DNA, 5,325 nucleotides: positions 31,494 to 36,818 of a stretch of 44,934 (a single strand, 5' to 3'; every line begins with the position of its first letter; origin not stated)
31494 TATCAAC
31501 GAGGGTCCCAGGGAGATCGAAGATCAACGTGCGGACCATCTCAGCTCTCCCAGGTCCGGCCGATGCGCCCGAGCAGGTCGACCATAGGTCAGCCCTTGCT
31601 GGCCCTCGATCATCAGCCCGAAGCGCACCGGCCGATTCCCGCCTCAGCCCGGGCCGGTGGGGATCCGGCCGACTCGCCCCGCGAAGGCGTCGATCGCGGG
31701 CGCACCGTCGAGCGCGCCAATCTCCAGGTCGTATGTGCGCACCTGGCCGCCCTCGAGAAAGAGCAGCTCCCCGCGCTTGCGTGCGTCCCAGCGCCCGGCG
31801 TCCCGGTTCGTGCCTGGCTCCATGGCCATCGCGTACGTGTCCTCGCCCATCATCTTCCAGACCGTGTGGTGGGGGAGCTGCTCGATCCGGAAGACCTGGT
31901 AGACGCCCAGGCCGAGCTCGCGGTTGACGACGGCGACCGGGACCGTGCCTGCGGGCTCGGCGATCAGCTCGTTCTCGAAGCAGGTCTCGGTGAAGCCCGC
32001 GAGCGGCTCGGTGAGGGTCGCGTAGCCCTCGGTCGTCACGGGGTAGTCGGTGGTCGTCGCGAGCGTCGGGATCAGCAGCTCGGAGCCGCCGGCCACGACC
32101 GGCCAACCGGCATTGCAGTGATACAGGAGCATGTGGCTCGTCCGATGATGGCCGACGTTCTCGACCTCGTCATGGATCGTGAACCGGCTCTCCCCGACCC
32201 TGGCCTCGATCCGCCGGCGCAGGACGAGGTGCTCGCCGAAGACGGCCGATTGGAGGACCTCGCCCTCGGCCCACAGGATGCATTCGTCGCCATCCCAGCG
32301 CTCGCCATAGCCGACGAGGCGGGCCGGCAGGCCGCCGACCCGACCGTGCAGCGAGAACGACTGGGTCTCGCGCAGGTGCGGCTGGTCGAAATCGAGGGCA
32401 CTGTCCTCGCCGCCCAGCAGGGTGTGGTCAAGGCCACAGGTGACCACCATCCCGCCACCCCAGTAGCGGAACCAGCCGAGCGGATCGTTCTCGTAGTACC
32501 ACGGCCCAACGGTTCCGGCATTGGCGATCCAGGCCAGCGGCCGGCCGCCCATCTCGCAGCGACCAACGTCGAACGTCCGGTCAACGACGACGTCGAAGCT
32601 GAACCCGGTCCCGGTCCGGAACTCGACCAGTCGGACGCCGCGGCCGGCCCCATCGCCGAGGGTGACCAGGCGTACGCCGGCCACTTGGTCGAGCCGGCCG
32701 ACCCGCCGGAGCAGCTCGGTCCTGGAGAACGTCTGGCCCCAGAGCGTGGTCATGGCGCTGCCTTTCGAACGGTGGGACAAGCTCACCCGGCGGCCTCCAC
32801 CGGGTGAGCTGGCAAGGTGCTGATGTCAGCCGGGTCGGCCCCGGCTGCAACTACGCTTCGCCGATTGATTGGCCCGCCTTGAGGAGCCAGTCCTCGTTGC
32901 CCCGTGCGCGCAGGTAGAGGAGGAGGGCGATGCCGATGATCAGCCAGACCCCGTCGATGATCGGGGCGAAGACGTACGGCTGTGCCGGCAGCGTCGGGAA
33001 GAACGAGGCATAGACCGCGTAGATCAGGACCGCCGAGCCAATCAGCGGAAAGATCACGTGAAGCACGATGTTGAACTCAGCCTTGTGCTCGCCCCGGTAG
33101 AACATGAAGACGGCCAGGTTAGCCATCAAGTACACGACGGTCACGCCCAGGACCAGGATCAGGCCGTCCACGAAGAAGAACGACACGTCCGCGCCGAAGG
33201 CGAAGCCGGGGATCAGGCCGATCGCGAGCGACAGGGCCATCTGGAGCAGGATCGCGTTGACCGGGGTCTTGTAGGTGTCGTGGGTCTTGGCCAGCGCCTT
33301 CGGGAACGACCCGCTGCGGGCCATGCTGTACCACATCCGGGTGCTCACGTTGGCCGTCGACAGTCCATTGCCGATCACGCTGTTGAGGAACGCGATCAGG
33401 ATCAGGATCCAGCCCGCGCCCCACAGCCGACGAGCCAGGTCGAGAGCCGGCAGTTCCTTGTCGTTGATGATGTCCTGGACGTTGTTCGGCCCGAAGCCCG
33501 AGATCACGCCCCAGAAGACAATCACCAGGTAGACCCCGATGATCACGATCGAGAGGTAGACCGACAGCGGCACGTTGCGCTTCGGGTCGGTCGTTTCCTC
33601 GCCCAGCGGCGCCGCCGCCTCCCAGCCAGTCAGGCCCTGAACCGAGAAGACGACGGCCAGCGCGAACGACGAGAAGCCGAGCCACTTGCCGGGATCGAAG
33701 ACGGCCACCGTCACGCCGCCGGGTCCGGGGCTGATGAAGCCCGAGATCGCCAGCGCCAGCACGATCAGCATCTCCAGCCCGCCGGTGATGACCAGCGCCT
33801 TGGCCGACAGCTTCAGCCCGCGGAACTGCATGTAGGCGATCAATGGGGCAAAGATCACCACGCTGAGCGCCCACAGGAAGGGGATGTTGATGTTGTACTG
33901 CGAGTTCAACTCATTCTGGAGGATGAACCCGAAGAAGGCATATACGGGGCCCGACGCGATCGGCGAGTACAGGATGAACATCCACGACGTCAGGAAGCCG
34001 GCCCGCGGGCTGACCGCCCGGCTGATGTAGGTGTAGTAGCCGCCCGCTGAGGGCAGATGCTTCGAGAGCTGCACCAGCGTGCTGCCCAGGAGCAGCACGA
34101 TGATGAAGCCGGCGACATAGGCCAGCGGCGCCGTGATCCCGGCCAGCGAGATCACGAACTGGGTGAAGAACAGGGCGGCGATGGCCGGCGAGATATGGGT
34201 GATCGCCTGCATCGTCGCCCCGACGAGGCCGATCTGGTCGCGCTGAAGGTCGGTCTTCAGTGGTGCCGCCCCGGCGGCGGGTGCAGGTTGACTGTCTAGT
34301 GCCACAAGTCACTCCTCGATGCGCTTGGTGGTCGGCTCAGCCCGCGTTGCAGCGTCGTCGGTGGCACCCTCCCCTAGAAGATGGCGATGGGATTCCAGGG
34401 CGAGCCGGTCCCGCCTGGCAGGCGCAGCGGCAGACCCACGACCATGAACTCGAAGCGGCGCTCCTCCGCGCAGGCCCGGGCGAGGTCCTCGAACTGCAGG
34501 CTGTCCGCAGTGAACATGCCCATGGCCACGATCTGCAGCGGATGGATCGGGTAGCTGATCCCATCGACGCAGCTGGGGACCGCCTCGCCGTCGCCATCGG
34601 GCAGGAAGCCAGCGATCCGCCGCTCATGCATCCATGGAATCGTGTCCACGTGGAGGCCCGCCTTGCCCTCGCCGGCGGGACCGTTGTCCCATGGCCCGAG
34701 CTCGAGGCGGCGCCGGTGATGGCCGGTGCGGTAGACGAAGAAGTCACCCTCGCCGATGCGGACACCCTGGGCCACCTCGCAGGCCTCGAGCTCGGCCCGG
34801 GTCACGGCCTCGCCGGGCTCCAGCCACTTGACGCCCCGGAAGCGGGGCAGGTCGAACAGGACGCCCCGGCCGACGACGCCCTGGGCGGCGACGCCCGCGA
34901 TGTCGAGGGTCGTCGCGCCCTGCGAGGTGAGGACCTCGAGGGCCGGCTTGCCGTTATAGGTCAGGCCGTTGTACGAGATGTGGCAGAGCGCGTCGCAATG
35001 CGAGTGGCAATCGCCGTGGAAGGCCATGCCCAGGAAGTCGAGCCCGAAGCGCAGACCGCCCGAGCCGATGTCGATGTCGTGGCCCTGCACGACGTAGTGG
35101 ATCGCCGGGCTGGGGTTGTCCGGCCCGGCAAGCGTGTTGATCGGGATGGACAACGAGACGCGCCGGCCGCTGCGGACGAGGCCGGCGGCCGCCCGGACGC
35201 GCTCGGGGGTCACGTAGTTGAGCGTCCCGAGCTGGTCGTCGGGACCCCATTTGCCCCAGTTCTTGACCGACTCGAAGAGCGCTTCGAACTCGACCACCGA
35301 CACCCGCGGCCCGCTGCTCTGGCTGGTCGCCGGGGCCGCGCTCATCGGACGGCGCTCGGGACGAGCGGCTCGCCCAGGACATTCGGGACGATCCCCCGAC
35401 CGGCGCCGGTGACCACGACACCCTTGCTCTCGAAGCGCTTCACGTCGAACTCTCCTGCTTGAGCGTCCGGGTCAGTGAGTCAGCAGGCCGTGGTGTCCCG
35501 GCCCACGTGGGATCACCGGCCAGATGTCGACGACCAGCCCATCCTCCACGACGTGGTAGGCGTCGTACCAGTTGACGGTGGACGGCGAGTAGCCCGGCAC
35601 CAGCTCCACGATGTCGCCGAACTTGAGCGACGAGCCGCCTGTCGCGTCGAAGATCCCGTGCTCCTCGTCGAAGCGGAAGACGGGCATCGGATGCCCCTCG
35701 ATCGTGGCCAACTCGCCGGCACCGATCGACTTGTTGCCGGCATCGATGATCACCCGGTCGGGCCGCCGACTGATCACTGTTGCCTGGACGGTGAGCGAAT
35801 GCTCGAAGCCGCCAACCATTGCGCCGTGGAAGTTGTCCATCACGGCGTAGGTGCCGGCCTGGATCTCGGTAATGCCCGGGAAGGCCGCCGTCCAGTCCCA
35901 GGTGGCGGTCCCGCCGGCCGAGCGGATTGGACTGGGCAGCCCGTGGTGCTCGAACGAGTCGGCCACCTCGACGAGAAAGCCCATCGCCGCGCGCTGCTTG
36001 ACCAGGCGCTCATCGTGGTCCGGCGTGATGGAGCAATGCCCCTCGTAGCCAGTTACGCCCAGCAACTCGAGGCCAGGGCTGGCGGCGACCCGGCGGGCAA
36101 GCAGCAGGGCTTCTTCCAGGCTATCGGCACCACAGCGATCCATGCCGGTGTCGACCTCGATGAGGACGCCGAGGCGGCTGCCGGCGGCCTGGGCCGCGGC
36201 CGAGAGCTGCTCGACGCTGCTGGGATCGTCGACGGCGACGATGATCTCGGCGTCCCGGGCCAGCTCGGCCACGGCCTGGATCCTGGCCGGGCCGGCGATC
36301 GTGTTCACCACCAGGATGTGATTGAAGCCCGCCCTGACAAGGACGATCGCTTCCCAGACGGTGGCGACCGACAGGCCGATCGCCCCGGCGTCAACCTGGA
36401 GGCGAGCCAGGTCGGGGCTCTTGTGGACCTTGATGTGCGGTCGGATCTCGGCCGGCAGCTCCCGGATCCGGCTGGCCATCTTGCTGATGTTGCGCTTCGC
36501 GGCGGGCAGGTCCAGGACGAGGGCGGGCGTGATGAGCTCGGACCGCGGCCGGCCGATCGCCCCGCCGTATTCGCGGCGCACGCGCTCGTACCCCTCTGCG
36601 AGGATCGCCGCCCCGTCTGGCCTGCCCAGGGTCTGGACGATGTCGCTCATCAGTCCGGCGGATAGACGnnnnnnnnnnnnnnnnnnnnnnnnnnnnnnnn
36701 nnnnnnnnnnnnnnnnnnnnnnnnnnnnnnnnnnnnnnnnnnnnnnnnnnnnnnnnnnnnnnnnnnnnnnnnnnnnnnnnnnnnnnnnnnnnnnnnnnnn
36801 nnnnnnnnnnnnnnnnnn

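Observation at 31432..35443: Recurrent pattern: three deletion-derived 5' stubs in one 4-kb catabolic region, each keeping an RBS-like element plus start codon and terminating on or over the next start codon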

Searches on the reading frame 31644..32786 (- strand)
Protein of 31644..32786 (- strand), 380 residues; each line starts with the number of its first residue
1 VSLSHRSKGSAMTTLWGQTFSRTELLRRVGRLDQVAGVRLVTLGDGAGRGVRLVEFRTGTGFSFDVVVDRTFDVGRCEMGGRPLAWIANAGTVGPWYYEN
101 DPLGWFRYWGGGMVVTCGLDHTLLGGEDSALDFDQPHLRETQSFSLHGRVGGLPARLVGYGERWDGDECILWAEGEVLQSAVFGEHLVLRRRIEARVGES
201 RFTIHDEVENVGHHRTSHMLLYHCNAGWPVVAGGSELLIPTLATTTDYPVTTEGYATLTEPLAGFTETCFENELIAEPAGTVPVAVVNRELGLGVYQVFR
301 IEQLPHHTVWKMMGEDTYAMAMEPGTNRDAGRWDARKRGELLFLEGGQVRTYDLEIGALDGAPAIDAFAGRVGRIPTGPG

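Call 4: search_protein_families(library=pfam, proteins=[window:31644-32786:-], max_evalue=0.001)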
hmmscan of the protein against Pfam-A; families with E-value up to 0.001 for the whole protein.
window:31644-32786:- (380 aa): 1 family
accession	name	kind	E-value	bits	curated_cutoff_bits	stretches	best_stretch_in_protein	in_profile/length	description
PF14486.12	DUF4432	-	8.1e-88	294.5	32.5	1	48-356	1-302/304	Domain of unknown function (DUF4432)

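Call 6: find_related_loci(query=window:31644-32786:-, collection=genome_contigs, flank=8000)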
Query window:31644-32786:- (380 aa) in genome_contigs; peptide patterns used: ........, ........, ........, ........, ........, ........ (x = any residue, [..] = any of these).
133 stretches matched a pattern; 122 encode a relative of the query (tblastn E <= 1e-3); the best 80 are kept; 80 distinct loci.
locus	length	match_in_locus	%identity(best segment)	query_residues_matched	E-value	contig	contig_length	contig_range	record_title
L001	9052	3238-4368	85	4-379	0e+0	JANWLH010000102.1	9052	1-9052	MAG: Candidatus Limnocylindrales bacterium isolate CRAIB_MAG115 c_000000054937, whole genome shotgun sequence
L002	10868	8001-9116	85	8-379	0e+0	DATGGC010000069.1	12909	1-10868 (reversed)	MAG TPA_asm: Candidatus Limnocylindrales bacterium isolate SMAG_U9744 k141_1127349, whole genome shotgun sequence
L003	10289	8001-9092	80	12-375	0e+0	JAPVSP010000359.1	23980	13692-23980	MAG: Chloroflexota bacterium isolate MW2_metabat.28 k97_465797, whole genome shotgun sequence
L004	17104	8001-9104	78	8-375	0e+0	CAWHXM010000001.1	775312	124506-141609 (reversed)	MAG: uncultured Chloroflexia bacterium isolate MFD02242.bin.2.56 genome assembly, contig: contig_10163, whole genome sho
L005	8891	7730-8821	78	12-375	0e+0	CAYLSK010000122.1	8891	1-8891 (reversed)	MAG TPA_asm: uncultured Anaerolineaceae bacterium isolate SRP119689_co1_178 genome assembly, contig: NODE_12397_length_8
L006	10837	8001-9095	79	11-375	0e+0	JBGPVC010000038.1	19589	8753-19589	MAG: Candidatus Limnocylindria bacterium isolate OBJ1_062018_110_27 k141_861532_length_19589_cov_15.1822, whole genome s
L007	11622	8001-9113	76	12-378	0e+0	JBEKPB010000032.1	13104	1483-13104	MAG: Candidatus Limnocylindrales bacterium isolate SPRUCE 454 SPRUCE_454_32, whole genome shotgun sequence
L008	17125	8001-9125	75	4-378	0e+0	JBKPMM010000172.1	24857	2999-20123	MAG: Chloroflexota bacterium isolate GS_HAYS_MAG_00066 GS_HAYS_000000274747, whole genome shotgun sequence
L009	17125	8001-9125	74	9-380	0e+0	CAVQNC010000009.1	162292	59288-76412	MAG: uncultured Chloroflexia bacterium isolate MFD03726.bin.1.123 genome assembly, contig: contig_38392, whole genome sh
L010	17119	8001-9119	75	11-379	0e+0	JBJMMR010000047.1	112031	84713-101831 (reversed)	MAG: Chloroflexota bacterium isolate 12C16O_24h_100_P08_coass_bin_12 k141_1845418, whole genome shotgun sequence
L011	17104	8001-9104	75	11-375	0e+0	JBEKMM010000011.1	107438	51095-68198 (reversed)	MAG: Candidatus Limnocylindrales bacterium isolate SPRUCE 394 SPRUCE_394_11, whole genome shotgun sequence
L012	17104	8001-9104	75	12-379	0e+0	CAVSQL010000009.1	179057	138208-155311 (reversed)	MAG: uncultured Actinomycetes bacterium isolate MFD05841.bin.1.161 genome assembly, contig: contig_20583, whole genome s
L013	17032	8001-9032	78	8-351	0e+0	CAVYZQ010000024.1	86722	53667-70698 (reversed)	MAG: uncultured Chloroflexia bacterium isolate MFD02199.bin.2.159 genome assembly, contig: contig_47429, whole genome sh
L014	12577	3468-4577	73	6-375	2e-180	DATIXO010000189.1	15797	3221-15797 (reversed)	MAG TPA_asm: Streptosporangiaceae bacterium isolate SMAG_U15251 k141_119612, whole genome shotgun sequence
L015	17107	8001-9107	72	12-380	3e-178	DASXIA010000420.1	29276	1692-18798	MAG TPA_asm: Streptosporangiaceae bacterium isolate SMAG_U5209 k141_515171, whole genome shotgun sequence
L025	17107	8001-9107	69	12-380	2e-171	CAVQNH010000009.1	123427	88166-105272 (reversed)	MAG: uncultured Actinomycetes bacterium isolate MFD00125.bin.2.26 genome assembly, contig: contig_13485, whole genome sh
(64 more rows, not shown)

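Call 15: find_related_loci(query=window:31644-32786:-, collection=metagenome_contigs, flank=6000)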
Query window:31644-32786:- (380 aa) in metagenome_contigs; peptide patterns used: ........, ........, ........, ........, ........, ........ (x = any residue, [..] = any of these).
197 stretches matched a pattern; 171 encode a relative of the query (tblastn E <= 1e-3); the best 80 are kept; 80 distinct loci.
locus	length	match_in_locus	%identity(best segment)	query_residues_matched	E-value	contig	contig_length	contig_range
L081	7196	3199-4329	85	4-379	0e+0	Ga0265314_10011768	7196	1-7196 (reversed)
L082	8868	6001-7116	85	8-379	0e+0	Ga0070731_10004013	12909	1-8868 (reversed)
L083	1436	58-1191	76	2-379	0e+0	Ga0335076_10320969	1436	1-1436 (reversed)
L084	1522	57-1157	79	8-379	0e+0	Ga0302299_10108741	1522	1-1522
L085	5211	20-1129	77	6-375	0e+0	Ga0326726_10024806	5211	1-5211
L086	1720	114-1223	76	5-374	0e+0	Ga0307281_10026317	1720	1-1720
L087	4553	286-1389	78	12-379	0e+0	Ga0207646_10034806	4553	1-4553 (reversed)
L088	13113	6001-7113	76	12-378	0e+0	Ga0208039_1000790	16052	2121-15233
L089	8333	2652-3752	77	12-379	0e+0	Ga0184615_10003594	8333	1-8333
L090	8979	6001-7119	75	11-379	0e+0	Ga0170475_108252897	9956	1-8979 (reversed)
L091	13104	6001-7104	75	11-375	0e+0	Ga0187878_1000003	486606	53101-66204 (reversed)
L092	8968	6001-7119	73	6-375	0e+0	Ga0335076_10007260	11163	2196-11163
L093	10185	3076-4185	73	6-375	0e+0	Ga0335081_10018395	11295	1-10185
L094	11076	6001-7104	73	8-375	3e-180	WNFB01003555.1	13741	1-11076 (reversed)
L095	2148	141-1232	74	12-375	0e+0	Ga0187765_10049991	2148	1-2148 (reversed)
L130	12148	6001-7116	72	6-377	3e-171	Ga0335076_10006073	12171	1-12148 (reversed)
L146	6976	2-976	73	48-372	5e-158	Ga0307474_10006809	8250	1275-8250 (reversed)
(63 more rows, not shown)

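Call 56: search_protein_families(library=pfam, proteins=[L001:670-1476:+, L001:4389-5345:+, L001:5351-6025:+, L001:6022-7047:+, L001:7054-7782:+, L001:7767-8162:-, L130:9816-10886:+, L025:3846-4598:+, L146:2068-2814:+], max_evalue=0.00001)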
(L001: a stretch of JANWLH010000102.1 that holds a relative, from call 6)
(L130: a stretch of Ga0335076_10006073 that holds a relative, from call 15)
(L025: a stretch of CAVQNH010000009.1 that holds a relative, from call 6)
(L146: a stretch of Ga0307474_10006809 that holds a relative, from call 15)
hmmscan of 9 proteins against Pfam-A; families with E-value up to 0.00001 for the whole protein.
L001:670-1476:+ (268 aa): 3 families
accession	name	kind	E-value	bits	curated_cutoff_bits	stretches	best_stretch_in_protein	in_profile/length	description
PF13561.12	adh_short_C2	-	6.9e-56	189.9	27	1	13-248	1-235/236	Enoyl-(Acyl carrier protein) reductase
PF00106.31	adh_short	-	1.8e-48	165.1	26.6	1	8-195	2-188/195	short chain dehydrogenase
PF08659.16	KR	-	7.6e-12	45.9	22.6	1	9-167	3-160/180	KR domain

L001:4389-5345:+ (318 aa): 1 family
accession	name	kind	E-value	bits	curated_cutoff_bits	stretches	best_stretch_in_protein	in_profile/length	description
PF00296.26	Bac_luciferase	-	4.4e-46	158.1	27.9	1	1-254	1-250/314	Luciferase-like monooxygenase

L001:5351-6025:+ (224 aa): 4 families
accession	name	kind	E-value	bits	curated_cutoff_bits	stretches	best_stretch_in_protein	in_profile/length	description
PF00702.32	Hydrolase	-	1.7e-24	87.7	26.4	1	1-178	1-191/191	haloacid dehalogenase-like hydrolase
PF13419.12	HAD_2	-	1e-23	84.8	23.8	1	5-183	2-177/178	Haloacid dehalogenase-like hydrolase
PF13242.12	Hydrolase_like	-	1.3e-10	41.4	22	1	140-213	3-72/75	HAD-hyrolase-like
PF12710.13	HAD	-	1.4e-09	39.1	27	1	5-175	2-189/189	haloacid dehalogenase-like hydrolase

L001:6022-7047:+ (341 aa): 1 family
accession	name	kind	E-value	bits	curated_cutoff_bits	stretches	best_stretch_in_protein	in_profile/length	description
PF00248.27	Aldo_ket_red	-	9.4e-65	219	24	1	15-310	1-289/291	Aldo/keto reductase family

L001:7054-7782:+ (242 aa): 0 families

L001:7767-8162:- (131 aa): 1 family
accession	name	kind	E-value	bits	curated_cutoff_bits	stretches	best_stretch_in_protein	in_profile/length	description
PF12680.13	SnoaL_2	-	1.1e-15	58.5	27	1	10-112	3-101/102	SnoaL-like domain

L130:9816-10886:+ (356 aa): 2 families
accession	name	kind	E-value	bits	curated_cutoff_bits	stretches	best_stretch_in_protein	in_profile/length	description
PF02826.25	2-Hacid_dh_C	-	2.7e-47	160.9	25.1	1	135-313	2-178/178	D-isomer specific 2-hydroxyacid dehydrogenase, NAD binding domain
PF00389.36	2-Hacid_dh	-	1.6e-22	80.1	24.6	1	63-345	30-134/134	D-isomer specific 2-hydroxyacid dehydrogenase, catalytic domain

L025:3846-4598:+ (250 aa): 3 families
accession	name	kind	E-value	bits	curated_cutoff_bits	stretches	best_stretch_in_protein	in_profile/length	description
PF13561.12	adh_short_C2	-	1.7e-56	191.9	27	1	13-247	1-235/236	Enoyl-(Acyl carrier protein) reductase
PF00106.31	adh_short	-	8.3e-46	156.4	26.6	1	8-193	2-187/195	short chain dehydrogenase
PF08659.16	KR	-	1.3e-07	32.2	22.6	1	9-171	3-165/180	KR domain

L146:2068-2814:+ (248 aa): 3 families
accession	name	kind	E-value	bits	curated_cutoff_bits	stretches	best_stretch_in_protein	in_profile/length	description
PF13561.12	adh_short_C2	-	1.4e-60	205.2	27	1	7-242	1-235/236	Enoyl-(Acyl carrier protein) reductase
PF00106.31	adh_short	-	1.2e-51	175.4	26.6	1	1-193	1-192/195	short chain dehydrogenase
PF08659.16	KR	-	1.3e-17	64.7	22.6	1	2-173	2-171/180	KR domain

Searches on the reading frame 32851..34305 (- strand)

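Call 4: search_protein_families(library=pfam, proteins=[window:32851-34305:-], max_evalue=0.001)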
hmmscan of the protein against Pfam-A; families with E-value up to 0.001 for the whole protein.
window:32851-34305:- (484 aa): 2 families
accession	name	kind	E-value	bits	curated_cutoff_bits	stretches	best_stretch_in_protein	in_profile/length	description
PF00324.27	AA_permease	-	1e-33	117.2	24.6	1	30-456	2-451/470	Amino acid permease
PF13520.12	AA_permease_2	-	7.5e-31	107.9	27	1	26-438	2-408/427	Amino acid permease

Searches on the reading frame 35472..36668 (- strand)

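Call 4: search_protein_families(library=pfam, proteins=[window:35472-36668:-], max_evalue=0.001)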
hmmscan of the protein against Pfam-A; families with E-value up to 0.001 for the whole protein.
window:35472-36668:- (398 aa): 2 families
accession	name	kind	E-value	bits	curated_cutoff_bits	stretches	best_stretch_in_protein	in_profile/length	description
PF01168.26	Ala_racemase_N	-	1.9e-27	96.9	24.1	1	53-277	2-217/220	Alanine racemase, N-terminal domain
PF14031.13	D-ser_dehydrat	-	1.2e-12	48.7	22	1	291-374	1-97/97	Putative serine dehydratase domain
